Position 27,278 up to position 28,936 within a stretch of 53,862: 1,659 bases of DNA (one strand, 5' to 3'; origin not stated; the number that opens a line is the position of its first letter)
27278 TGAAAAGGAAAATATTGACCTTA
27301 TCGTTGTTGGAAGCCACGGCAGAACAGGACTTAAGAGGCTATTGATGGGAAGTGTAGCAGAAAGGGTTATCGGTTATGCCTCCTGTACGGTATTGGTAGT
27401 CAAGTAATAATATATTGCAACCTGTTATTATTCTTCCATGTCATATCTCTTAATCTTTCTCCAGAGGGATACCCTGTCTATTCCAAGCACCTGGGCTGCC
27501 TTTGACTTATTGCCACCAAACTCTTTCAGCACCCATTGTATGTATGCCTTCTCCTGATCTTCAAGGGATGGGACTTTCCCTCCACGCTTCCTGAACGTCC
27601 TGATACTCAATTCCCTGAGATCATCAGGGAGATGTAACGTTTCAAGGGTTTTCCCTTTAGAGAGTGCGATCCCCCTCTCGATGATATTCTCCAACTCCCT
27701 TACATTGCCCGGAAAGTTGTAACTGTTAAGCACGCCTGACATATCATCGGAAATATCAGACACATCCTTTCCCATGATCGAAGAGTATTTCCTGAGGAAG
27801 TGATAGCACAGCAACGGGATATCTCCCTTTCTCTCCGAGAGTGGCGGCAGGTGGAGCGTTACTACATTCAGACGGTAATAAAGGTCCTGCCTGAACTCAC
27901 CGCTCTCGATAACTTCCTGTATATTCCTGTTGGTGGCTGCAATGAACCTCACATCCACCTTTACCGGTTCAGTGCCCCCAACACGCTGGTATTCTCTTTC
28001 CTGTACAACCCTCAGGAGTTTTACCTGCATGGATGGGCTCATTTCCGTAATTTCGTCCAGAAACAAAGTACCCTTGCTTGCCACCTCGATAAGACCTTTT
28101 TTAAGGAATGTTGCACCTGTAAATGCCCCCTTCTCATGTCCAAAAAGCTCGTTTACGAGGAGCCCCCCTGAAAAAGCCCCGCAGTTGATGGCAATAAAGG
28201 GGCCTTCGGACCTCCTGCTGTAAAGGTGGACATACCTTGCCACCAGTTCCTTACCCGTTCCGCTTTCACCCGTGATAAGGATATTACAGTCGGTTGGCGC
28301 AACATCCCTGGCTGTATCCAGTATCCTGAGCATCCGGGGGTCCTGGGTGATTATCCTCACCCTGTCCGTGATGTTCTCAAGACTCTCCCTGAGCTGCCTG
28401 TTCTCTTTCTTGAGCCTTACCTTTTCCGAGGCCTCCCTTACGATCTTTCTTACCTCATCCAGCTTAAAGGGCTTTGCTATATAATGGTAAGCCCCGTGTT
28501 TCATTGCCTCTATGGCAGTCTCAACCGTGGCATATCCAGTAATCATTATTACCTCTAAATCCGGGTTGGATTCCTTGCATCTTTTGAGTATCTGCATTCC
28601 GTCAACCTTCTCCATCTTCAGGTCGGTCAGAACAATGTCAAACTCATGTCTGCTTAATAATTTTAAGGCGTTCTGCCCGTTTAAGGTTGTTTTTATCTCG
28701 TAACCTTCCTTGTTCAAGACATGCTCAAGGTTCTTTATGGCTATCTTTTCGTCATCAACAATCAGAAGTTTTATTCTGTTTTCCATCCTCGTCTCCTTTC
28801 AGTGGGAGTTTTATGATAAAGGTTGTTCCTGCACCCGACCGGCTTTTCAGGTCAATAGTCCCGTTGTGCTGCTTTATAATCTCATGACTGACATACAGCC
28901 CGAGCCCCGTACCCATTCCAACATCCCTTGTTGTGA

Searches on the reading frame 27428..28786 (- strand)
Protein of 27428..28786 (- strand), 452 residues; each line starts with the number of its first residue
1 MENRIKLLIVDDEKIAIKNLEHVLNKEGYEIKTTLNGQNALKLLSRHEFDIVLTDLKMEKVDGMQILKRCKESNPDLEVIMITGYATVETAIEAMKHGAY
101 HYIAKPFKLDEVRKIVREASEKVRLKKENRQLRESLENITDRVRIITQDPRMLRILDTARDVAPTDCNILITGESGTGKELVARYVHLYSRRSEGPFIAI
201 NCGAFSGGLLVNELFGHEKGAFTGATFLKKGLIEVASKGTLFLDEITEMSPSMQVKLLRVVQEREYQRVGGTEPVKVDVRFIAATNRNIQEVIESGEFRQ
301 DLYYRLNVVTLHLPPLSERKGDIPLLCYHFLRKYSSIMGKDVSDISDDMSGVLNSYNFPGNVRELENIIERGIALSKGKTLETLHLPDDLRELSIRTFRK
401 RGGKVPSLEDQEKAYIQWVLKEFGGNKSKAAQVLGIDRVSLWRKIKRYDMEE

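Call 6: search_protein_families(library=pfam, proteins=[window:27428-28786:-])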
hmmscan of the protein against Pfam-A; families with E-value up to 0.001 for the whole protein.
window:27428-28786:- (452 aa): 10 families
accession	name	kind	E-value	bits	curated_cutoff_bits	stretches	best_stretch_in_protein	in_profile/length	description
PF00158.32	Sigma54_activat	-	6.5e-69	231.4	20.2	1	145-311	1-167/168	Sigma-54 interaction domain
PF00072.30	Response_reg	-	2.4e-30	105.4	30.2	1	8-116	2-110/111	Response regulator receiver domain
PF25601.1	AAA_lid_14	-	1.3e-23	83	27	1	318-393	2-77/87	AAA+ ATPase lid domain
PF14532.12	Sigma54_activ_2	-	8.2e-20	71.9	25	1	154-316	9-138/138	Sigma-54 interaction domain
PF02954.25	HTH_8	-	4.6e-15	55.5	22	1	407-448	1-42/42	Bacterial regulatory protein, Fis family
PF07728.20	AAA_5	-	3.8e-09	37.1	22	1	168-289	1-125/139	AAA domain (dynein-related subfamily)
PF00004.35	AAA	-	4.7e-06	27.5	21.2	1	169-292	1-114/131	ATPase family associated with various cellular activities (AAA)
PF01078.27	Mg_chelatase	-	6.9e-05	22.8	20.3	0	224-257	93-126/207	Magnesium chelatase, subunit ChlI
PF07724.20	AAA_2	-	0.00022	21.7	27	1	168-295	5-133/166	AAA domain (Cdc48 subfamily)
PF00493.29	MCM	-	0.00056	19.5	23.3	0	165-263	56-147/224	MCM P-loop domain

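Call 44: find_homologous_proteins(query=window:27431-28786:-, max_evalue=1e-60)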
Query window:27431-28786:- (452 aa): 7980 proteins with E <= 1e-60 among 8000 candidates; the best 120 are listed.
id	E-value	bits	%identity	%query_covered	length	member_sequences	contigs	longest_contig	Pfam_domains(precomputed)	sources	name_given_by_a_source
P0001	1.0e-287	972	97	100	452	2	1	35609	PF00158.33,PF25601.2,PF02954.26,PF00004.36,PF14532.13,PF07728.21,PF00072.31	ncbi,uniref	ncbi:Response regulator of zinc sigma-54-dependent two-component system [hydrothermal vent metagenom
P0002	6.2e-282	953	94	100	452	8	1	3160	PF00158.33,PF07724.21,PF25601.2,PF02954.26,PF00004.36,PF14532.13,PF07728.21,PF00072.31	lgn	-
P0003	5.1e-279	943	94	100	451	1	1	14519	PF00158.33,PF07724.21,PF25601.2,PF02954.26,PF00004.36,PF14532.13,PF07728.21,PF00072.31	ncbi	-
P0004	1.1e-276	935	92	100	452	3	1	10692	PF00158.33,PF25601.2,PF02954.26,PF14532.13,PF07728.21,PF00072.31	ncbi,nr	ncbi:MAG TPA: sigma-54-dependent Fis family transcriptional regulator [Nitrospirae bacterium]|nr:sig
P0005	5.9e-276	933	93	100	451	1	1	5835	PF00158.33,PF07724.21,PF25601.2,PF02954.26,PF00004.36,PF14532.13,PF07728.21,PF00072.31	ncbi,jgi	-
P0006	6.3e-276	933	92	100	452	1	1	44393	PF00158.33,PF07724.21,PF25601.2,PF02954.26,PF00004.36,PF14532.13,PF07728.21,PF00072.31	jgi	-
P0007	4.5e-274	927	92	100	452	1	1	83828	PF00158.33,PF07724.21,PF25601.2,PF02954.26,PF14532.13,PF07728.21,PF00072.31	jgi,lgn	jgi:DNA-binding NtrC family response regulator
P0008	3.8e-273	924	91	100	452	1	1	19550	PF00158.33,PF25601.2,PF02954.26,PF14532.13,PF07728.21,PF00072.31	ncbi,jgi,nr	ncbi:MAG: sigma-54-dependent Fis family transcriptional regulator [Nitrospirae bacterium]|nr:sigma-5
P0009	1.0e-272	922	91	100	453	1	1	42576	PF00158.33,PF25601.2,PF02954.26,PF00004.36,PF14532.13,PF07728.21,PF00072.31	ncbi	-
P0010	1.7e-254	862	85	100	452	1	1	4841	PF00158.33,PF25601.2,PF02954.26,PF00004.36,PF14532.13,PF07728.21,PF00072.31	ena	-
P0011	2.0e-254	862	94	91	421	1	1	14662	PF00158.33,PF07724.21,PF25601.2,PF00004.36,PF14532.13,PF07728.21,PF00072.31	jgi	-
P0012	3.7e-252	855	84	100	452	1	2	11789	PF00158.33,PF25601.2,PF02954.26,PF00004.36,PF14532.13,PF07728.21,PF00072.31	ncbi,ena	-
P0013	1.2e-234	797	77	99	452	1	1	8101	PF00158.33,PF07724.21,PF25601.2,PF02954.26,PF00004.36,PF14532.13,PF07728.21,PF00072.31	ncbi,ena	-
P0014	5.8e-234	795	76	100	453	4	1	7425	PF00158.33,PF07724.21,PF25601.2,PF02954.26,PF00004.36,PF14532.13,PF07728.21,PF00072.31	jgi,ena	-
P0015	3.4e-231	786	76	100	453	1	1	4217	PF20030.6,PF00158.33,PF07724.21,PF25601.2,PF02954.26,PF00493.30,PF00004.36,PF14532.13,PF07728.21,PF00072.31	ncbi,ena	-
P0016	1.8e-230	783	74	100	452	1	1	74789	PF00158.33,PF25601.2,PF02954.26,PF00004.36,PF14532.13,PF07728.21,PF00072.31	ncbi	-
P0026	1.7e-226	770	73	100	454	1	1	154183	PF00158.33,PF25601.2,PF02954.26,PF00004.36,PF14532.13,PF07728.21,PF00072.31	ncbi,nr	ncbi:MAG: sigma-54-dependent Fis family transcriptional regulator [Nitrospirae bacterium]|nr:sigma-5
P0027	1.7e-226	770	74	100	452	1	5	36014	PF00158.33,PF07724.21,PF25601.2,PF02954.26,PF00493.30,PF00004.36,PF14532.13,PF07728.21,PF00072.31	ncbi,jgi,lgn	jgi:DNA-binding NtrC family response regulator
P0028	4.7e-225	765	73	100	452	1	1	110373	PF00158.33,PF07724.21,PF25601.2,PF02954.26,PF00004.36,PF14532.13,PF07728.21,PF00072.31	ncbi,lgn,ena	-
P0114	2.4e-215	733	72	100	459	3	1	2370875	PF00158.33,PF25601.2,PF02954.26,PF00004.36,PF14532.13,PF07728.21,PF00072.31,PF01078.28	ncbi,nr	ncbi:sigma-54-dependent transcriptional regulator [Dissulfurispira thermophila]|nr:sigma-54 dependen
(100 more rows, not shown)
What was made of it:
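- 27428..28786 (-): RR1, the candidate regulator: NtrC-family response regulator (REC, sigma54-interaction AAA+ with GAFTGA, Fis-type HTH). Orthologues at 70-97% identity across Thermodesulfovibrionia (call 44).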

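Call 45: find_encoding_contigs(protein=P0028, flank=10000, max_places=2)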
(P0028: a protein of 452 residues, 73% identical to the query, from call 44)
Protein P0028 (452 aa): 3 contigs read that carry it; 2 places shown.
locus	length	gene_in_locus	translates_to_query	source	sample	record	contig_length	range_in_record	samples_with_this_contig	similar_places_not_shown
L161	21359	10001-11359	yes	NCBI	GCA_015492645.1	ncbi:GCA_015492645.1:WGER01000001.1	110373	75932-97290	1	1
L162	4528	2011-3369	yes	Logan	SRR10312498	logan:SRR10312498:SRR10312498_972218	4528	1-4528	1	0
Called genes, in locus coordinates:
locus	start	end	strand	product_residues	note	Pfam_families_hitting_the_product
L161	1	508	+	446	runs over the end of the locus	PF00072:Response_reg, PF06068:TIP49 (weak), PF00158:Sigma54_activat, PF13191:AAA_16 (weak), PF14532:Sigma54_activ_2, PF07728:AAA_5 (weak), PF25601:AAA_lid_14, PF02954:HTH_8, +1 more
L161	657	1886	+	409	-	PF04143:Sulf_transp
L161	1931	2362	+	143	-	PF03625:DUF302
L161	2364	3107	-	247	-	PF04055:Radical_SAM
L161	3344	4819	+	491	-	PF01336:tRNA_anti-codon, PF00152:tRNA-synt_2, PF01409:tRNA-synt_2d (faint)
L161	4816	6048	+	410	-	PF12704:MacB_PCD, PF02687:FtsX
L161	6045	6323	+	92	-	-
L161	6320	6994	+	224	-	PF00005:ABC_tran, PF13304:AAA_21 (faint)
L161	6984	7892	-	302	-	PF02729:OTCace_N, PF00185:OTCace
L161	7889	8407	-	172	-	PF00156:Pribosyltran, PF14681:UPRTase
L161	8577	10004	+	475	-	PF00672:HAMP (faint), PF00512:HisKA, PF02518:HATPase_c, PF14501:HATPase_c_5 (weak)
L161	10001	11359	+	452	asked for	PF00072:Response_reg, PF07724:AAA_2 (faint), PF00158:Sigma54_activat, PF14532:Sigma54_activ_2, PF00004:AAA (weak), PF07728:AAA_5, PF25601:AAA_lid_14, PF02954:HTH_8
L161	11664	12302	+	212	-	-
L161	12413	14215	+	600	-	PF03600:CitMHS, PF02080:TrkA_C, PF00939:Na_sulph_symp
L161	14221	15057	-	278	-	PF00582:Usp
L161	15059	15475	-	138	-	-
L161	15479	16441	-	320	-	PF01925:TauE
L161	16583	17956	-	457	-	PF00939:Na_sulph_symp, PF02040:ArsB, PF03600:CitMHS, PF06450:NhaB, PF16980:CitMHS_2 (weak), PF00939:Na_sulph_symp (weak)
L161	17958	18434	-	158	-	PF00571:CBS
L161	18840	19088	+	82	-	-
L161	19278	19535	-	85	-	PF05168:HEPN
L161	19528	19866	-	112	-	PF01909:NTP_transf_2, PF18765:Polbeta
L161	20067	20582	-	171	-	PF01035:DNA_binding_1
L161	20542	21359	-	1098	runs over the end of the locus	PF01590:GAF, PF13185:GAF_2, PF00512:HisKA, PF02518:HATPase_c, PF00072:Response_reg, PF00990:GGDEF, PF24898:GGDEF_GdpP (weak)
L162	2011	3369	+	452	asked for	PF00072:Response_reg, PF07724:AAA_2 (faint), PF00158:Sigma54_activat, PF14532:Sigma54_activ_2, PF00004:AAA (weak), PF07728:AAA_5, PF25601:AAA_lid_14, PF02954:HTH_8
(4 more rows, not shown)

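Call 46: find_encoding_contigs(protein=P0114, flank=10000, max_places=2)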
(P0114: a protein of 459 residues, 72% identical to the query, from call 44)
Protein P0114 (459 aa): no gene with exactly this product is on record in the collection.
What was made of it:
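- Tried and rejected: It is not on record (call 46).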

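Call 48: find_encoding_contigs(protein=P0007, flank=10000, max_places=1)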
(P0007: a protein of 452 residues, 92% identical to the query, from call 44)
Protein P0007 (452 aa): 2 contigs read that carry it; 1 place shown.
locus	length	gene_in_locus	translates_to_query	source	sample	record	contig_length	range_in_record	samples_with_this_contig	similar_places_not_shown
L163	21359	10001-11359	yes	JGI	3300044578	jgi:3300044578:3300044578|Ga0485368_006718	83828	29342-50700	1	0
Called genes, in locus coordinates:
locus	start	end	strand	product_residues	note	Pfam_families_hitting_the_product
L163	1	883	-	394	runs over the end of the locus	PF04468:PSP1, PF28472:PSP1_3rd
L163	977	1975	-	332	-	PF13177:DNA_pol3_delta2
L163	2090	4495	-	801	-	PF00521:DNA_topoisoIV, PF03989:DNA_gyraseA_C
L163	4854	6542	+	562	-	PF13231:PMT_2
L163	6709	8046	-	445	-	PF00072:Response_reg, PF00493:MCM (weak), PF00158:Sigma54_activat, PF14532:Sigma54_activ_2, PF00004:AAA (faint), PF07728:AAA_5, PF25601:AAA_lid_14, PF02954:HTH_8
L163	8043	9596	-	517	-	PF00672:HAMP (weak), PF00512:HisKA, PF02518:HATPase_c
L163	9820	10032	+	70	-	PF02518:HATPase_c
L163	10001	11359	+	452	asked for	PF00072:Response_reg, PF00158:Sigma54_activat, PF14532:Sigma54_activ_2, PF07724:AAA_2 (weak), PF07728:AAA_5, PF25601:AAA_lid_14, PF02954:HTH_8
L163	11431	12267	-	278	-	PF00582:Usp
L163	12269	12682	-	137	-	-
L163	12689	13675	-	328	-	PF01925:TauE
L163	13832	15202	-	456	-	PF00939:Na_sulph_symp, PF02040:ArsB, PF03600:CitMHS, PF06450:NhaB (weak), PF16980:CitMHS_2 (weak)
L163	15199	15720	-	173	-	PF00571:CBS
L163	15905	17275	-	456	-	PF00939:Na_sulph_symp, PF02040:ArsB, PF03600:CitMHS, PF06450:NhaB (weak), PF16980:CitMHS_2, PF00939:Na_sulph_symp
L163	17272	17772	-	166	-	PF00571:CBS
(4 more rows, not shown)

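Call 49: find_encoding_contigs(protein=P0001, flank=10000, max_places=1)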
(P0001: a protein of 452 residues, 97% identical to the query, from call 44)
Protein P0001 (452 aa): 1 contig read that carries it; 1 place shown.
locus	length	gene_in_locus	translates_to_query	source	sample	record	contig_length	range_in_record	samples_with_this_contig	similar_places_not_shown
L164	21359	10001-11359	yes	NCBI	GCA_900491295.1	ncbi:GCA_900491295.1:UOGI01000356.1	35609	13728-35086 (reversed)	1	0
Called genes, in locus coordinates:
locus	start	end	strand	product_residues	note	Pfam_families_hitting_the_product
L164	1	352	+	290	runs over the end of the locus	PF20551:DUF6765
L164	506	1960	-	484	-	PF13396:PLDc_N, PF13091:PLDc_2, PF00614:PLDc (weak), PF13091:PLDc_2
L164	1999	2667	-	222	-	PF01210:NAD_Gly3P_dh_N (faint), PF01488:Shikimate_DH (faint), PF02254:TrkA_N, PF03446:NAD_binding_2 (weak), PF03807:F420_oxidored (weak), PF00107:ADH_zinc_N (faint), PF02080:TrkA_C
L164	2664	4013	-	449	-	PF02386:TrkH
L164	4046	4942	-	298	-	PF00582:Usp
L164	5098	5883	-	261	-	PF01925:TauE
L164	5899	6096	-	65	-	-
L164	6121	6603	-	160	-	-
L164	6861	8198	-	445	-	PF00072:Response_reg, PF00493:MCM (faint), PF00158:Sigma54_activat, PF14532:Sigma54_activ_2, PF00004:AAA (faint), PF07728:AAA_5, PF25601:AAA_lid_14, PF02954:HTH_8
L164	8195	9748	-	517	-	PF00672:HAMP (weak), PF00512:HisKA, PF02518:HATPase_c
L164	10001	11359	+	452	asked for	PF00072:Response_reg, PF00004:AAA (faint), PF00158:Sigma54_activat, PF14532:Sigma54_activ_2, PF07728:AAA_5, PF25601:AAA_lid_14, PF02954:HTH_8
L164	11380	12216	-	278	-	PF00582:Usp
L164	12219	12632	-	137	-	-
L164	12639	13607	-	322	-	PF01925:TauE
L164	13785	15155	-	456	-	PF00939:Na_sulph_symp, PF02040:ArsB, PF03600:CitMHS, PF06450:NhaB (weak), PF16980:CitMHS_2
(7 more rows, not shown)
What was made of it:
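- RR1's cognate kinase is truncated in this clade (calls 48, 49), so its activity state is unclear.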

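Call 50: find_encoding_contigs(protein=P0027, flank=8000, max_places=1)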
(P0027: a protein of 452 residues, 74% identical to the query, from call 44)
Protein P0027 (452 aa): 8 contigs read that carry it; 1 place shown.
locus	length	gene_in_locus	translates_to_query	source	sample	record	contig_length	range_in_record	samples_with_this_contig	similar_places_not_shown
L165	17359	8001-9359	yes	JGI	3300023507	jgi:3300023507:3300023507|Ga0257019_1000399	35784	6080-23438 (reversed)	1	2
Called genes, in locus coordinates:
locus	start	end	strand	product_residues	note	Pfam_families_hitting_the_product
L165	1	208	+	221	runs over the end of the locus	PF00730:HhH-GPD, PF00633:HHH (faint)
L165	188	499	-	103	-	-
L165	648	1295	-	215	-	PF01810:LysE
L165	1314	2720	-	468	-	PF01842:ACT (weak), PF13291:ACT_4, PF00390:malic, PF00899:ThiF (weak), PF03949:Malic_M, PF01494:FAD_binding_3 (weak)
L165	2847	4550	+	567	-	-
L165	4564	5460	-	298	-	PF01925:TauE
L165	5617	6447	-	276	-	PF00582:Usp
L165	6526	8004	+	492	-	PF00672:HAMP (faint), PF00512:HisKA, PF02518:HATPase_c, PF14501:HATPase_c_5 (weak)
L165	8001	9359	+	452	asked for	PF00072:Response_reg, PF00158:Sigma54_activat, PF14532:Sigma54_activ_2, PF00004:AAA (weak), PF07724:AAA_2 (weak), PF07728:AAA_5, PF25601:AAA_lid_14, PF02954:HTH_8, +1 more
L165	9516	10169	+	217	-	-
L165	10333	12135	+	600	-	PF03600:CitMHS, PF02080:TrkA_C, PF00939:Na_sulph_symp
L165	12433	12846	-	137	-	-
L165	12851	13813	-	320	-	PF01925:TauE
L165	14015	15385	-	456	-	PF00939:Na_sulph_symp, PF16980:CitMHS_2 (weak), PF02040:ArsB, PF03600:CitMHS, PF06450:NhaB (weak), PF16980:CitMHS_2, PF00939:Na_sulph_symp (weak)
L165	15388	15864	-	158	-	PF00571:CBS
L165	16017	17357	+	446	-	PF02386:TrkH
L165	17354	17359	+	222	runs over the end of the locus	PF02254:TrkA_N, PF03435:Sacchrp_dh_NADP (faint), PF02080:TrkA_C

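Call 51: find_encoding_contigs(protein=P0026, flank=8000, max_places=1)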
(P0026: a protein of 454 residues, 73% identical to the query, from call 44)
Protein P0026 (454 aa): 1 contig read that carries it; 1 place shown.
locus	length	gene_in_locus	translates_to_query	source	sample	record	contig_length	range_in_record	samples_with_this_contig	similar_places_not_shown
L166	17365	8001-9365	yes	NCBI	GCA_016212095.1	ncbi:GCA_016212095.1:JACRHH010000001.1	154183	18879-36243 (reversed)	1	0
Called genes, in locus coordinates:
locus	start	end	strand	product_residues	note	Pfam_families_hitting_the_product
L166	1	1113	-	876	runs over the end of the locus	PF00133:tRNA-synt_1, PF01406:tRNA-synt_1e (faint), PF09334:tRNA-synt_1g, PF13603:tRNA-synt_1_2, PF09334:tRNA-synt_1g, PF08264:Anticodon_1, PF10458:Val_tRNA-synt_C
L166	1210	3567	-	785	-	PF00072:Response_reg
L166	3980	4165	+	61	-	-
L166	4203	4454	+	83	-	-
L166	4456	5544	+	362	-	PF01925:TauE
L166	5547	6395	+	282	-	PF00582:Usp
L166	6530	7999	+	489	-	PF00672:HAMP (weak), PF00512:HisKA, PF02518:HATPase_c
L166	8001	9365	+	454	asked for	PF00072:Response_reg, PF00004:AAA (faint), PF00158:Sigma54_activat, PF14532:Sigma54_activ_2, PF07728:AAA_5, PF25601:AAA_lid_14, PF02954:HTH_8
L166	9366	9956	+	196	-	-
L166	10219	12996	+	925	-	PF12895:ANAPC3 (weak), PF13414:TPR_11 (weak), PF13431:TPR_17 (weak), PF13432:TPR_16 (weak), PF14559:TPR_19 (weak), PF23914:TPR_CcmH_CycH (weak), PF00515:TPR_1 (weak), PF13432:TPR_16, +36 more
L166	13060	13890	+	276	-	PF02563:Poly_export, PF10531:SLBB, PF22461:SLBB_2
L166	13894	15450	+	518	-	PF02706:Wzz (weak), PF13807:GNVR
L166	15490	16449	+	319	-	PF13614:AAA_31, PF01656:CbiA (weak)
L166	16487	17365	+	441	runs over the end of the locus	PF13505:OMP_b-brl (weak), PF10082:BBP2_2 (weak)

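Call 52: find_encoding_contigs(protein=P0016, flank=8000, max_places=1)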
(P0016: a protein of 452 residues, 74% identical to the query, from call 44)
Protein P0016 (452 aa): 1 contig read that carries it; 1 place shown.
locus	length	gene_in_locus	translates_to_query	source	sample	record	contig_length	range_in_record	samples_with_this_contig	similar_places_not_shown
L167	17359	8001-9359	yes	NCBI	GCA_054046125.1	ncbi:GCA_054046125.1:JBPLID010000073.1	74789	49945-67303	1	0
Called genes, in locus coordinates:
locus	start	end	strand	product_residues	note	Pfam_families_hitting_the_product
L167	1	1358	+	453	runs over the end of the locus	PF00202:Aminotran_3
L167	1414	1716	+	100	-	-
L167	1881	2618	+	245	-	PF02405:MlaE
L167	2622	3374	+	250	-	PF00005:ABC_tran, PF13304:AAA_21 (faint)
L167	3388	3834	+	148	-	PF02470:MlaD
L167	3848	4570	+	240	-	PF04333:MlaA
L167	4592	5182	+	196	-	PF05494:MlaC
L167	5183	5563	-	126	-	-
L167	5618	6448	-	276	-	PF00582:Usp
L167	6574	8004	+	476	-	PF00672:HAMP (weak), PF00512:HisKA, PF02518:HATPase_c, PF14501:HATPase_c_5 (weak)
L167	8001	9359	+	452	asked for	PF00072:Response_reg, PF00158:Sigma54_activat, PF14532:Sigma54_activ_2, PF00004:AAA (weak), PF07728:AAA_5, PF25601:AAA_lid_14, PF02954:HTH_8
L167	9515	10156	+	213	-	-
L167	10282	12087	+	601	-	PF03600:CitMHS, PF02080:TrkA_C, PF00939:Na_sulph_symp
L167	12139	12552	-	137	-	PF27327:AF_1016 (faint)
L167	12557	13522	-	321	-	PF01925:TauE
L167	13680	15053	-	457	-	PF00939:Na_sulph_symp, PF02040:ArsB, PF03605:DcuA_DcuB (weak), PF03600:CitMHS, PF06450:NhaB, PF16980:CitMHS_2, PF00939:Na_sulph_symp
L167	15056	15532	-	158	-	PF00571:CBS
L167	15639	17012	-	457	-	PF00939:Na_sulph_symp, PF02040:ArsB, PF03600:CitMHS, PF06450:NhaB (weak), PF16980:CitMHS_2, PF00939:Na_sulph_symp (weak)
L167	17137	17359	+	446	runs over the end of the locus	PF02386:TrkH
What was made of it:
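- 28786..29150 (-): Remnant of RR1's cognate histidine kinase (N-terminal membrane piece fused to a C-terminal HATPase fragment). Intact 475-492 aa kinases occur in L161, L165, L166 and L167 (calls 45, 48-52).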

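Call 70: search_protein_families(library=ncbifam, proteins=[window:27428-28786:-], max_evalue=0.00001)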
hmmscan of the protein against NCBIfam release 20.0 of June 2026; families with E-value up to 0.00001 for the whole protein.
window:27428-28786:- (452 aa): 113 families (the best 25 are shown)
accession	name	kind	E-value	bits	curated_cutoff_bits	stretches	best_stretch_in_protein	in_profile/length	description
NF008469.0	PRK11361.1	equivalog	1.5e-142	475.6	714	1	2-451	2-457/461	acetoacetate metabolism transcriptional regulator AtoC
TIGR01818.1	ntrC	equivalog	1e-120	403.7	558.6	1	8-392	2-383/463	nitrogen regulation protein NR(I)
TIGR02915.1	PEP_resp_reg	equivalog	1.2e-115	386.9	502.6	1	7-450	1-444/445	PEP-CTERM-box response regulator transcription factor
NF007689.0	PRK10365.1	equivalog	1.6e-115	386.4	760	1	2-447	3-441/441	sigma-54-dependent response regulator transcription factor ZraR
NF051870.1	NAssimRespRegNtrX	equivalog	6.7e-114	381.3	600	1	6-447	3-449/452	nitrogen assimilation response regulator NtrX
NF011695.0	PRK15115.1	equivalog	3.2e-106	355.7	763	1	4-451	6-439/445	two-component system response regulator GlrR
NF041946.1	LuxO_transreg_Vib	equivalog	5.3e-103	345.3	800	1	22-395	14-385/463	quorum-sensing sigma-54 dependent transcriptional regulator LuxO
NF041552.1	TF_PrdR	equivalog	1.2e-101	340.9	795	1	118-449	246-577/577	sigma-54 dependent transcriptional regulator PrdR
TIGR01817.1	nifA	equivalog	4.8e-100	335.8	528.85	1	115-385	170-437/534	nif-specific transcriptional activator NifA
NF049963.1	RespRegFlgRCampy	domain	6.3e-100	335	750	1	6-450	2-429/429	fla regulon two-component system response regulator FlgR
NF008176.1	PRK10923.1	equivalog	1.9e-98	330.1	620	1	6-395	5-390/469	nitrogen regulation protein NR(I)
NF050807.1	TransRegFlbDCaul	equivalog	1.2e-96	324.3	750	1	6-450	2-440/454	sigma-54-dependent transcriptional regulator FlbD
NF038308.1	RNA_repair_RtcR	equivalog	3.3e-92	310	650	1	6-442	30-505/530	RNA repair transcriptional activator RtcR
TIGR02329.1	propionate_PrpR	equivalog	5.8e-88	295.8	499.2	1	77-446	146-525/526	propionate catabolism operon regulatory protein PrpR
NF003451.0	PRK05022.1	equivalog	4.5e-87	292.9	476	1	124-451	167-511/512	nitric oxide reductase transcriptional regulator NorR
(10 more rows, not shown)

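Call 74: search_protein_families(library=pfam, proteins=[L161:11664-12299:+, L161:8577-10001:+], max_evalue=0.01)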
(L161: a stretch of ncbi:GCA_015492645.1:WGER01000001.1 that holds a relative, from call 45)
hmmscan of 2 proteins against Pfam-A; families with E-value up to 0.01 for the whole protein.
L161:11664-12299:+ (212 aa): 3 families
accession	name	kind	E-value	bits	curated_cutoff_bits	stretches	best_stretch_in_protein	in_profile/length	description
PF00582.32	Usp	-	4.9e-05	24.3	24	1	82-179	2-102/141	Universal stress protein family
PF02590.22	SPOUT_MTase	-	0.0014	19.1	27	1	11-102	26-117/154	Predicted SPOUT methyltransferase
PF00231.24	ATP-synt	-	0.0085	16.3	39.9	1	55-149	46-136/285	ATP synthase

L161:8577-10001:+ (475 aa): 5 families
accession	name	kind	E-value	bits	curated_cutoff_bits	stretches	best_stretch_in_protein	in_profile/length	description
PF02518.31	HATPase_c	-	3.6e-30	105.1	26.4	1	362-471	2-110/111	Histidine kinase-, DNA gyrase B-, and HSP90-like ATPase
PF00512.31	HisKA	-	4.8e-13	49.4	26.9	1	254-317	2-62/66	His Kinase A (phospho-acceptor) domain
PF14501.12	HATPase_c_5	-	3.2e-06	27.4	22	1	365-457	5-91/102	GHKL domain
PF00672.30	HAMP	-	5.8e-06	27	25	1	192-238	4-50/53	HAMP domain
PF13589.12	HATPase_c_3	-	0.0093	16.4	25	0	366-422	3-54/137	Histidine kinase-, DNA gyrase B-, and HSP90-like ATPase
